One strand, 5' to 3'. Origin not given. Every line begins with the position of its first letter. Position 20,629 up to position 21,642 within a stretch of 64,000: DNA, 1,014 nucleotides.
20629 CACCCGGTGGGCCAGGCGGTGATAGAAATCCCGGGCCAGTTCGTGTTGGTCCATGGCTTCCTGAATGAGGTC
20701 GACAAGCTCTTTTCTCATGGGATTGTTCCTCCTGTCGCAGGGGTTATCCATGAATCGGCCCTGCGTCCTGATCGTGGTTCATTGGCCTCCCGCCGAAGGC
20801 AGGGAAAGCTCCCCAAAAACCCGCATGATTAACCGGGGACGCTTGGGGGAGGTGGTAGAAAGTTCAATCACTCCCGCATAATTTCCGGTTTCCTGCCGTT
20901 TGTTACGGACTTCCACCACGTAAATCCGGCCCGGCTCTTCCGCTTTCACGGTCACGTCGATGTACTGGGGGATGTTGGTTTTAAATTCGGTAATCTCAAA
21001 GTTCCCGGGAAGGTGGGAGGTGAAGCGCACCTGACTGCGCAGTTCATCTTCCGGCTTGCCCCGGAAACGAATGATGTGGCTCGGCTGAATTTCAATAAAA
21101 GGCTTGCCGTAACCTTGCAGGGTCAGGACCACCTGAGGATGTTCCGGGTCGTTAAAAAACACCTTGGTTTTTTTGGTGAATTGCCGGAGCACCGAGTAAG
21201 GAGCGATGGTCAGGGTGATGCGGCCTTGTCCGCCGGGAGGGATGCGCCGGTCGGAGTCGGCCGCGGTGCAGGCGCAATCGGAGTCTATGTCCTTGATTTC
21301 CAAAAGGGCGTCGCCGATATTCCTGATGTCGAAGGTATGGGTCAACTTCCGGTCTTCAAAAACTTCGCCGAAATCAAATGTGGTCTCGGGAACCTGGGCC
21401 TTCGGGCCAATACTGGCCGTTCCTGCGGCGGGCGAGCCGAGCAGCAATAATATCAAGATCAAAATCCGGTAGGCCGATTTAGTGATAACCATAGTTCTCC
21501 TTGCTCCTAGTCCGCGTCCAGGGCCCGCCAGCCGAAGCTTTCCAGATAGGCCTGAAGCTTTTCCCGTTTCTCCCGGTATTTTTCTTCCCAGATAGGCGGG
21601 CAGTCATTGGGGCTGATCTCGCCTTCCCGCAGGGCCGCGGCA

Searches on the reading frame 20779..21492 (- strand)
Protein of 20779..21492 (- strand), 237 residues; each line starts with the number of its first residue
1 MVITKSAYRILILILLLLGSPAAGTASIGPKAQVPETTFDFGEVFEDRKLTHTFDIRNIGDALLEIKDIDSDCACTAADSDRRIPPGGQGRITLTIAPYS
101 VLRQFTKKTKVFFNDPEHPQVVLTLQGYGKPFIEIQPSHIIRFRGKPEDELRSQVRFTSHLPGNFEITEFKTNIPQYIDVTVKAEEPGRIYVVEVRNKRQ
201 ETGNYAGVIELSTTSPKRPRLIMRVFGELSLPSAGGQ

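Call 79: search_protein_families(library=pfam, proteins=[window:20779-21492:-], max_evalue=0.0001)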
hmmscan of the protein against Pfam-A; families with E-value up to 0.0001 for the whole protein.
window:20779-21492:- (237 aa): 2 families
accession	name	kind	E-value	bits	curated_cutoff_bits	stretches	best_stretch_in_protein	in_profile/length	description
PF07610.17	DUF1573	-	3.2e-18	66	26.1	1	34-127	3-96/98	Protein of unknown function (DUF1573)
PF22544.2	HYDIN_VesB_CFA65-like_Ig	-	2.8e-13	50.4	25.5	1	30-127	1-99/100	HYDIN/CFA65/VesB-like, Ig-like domain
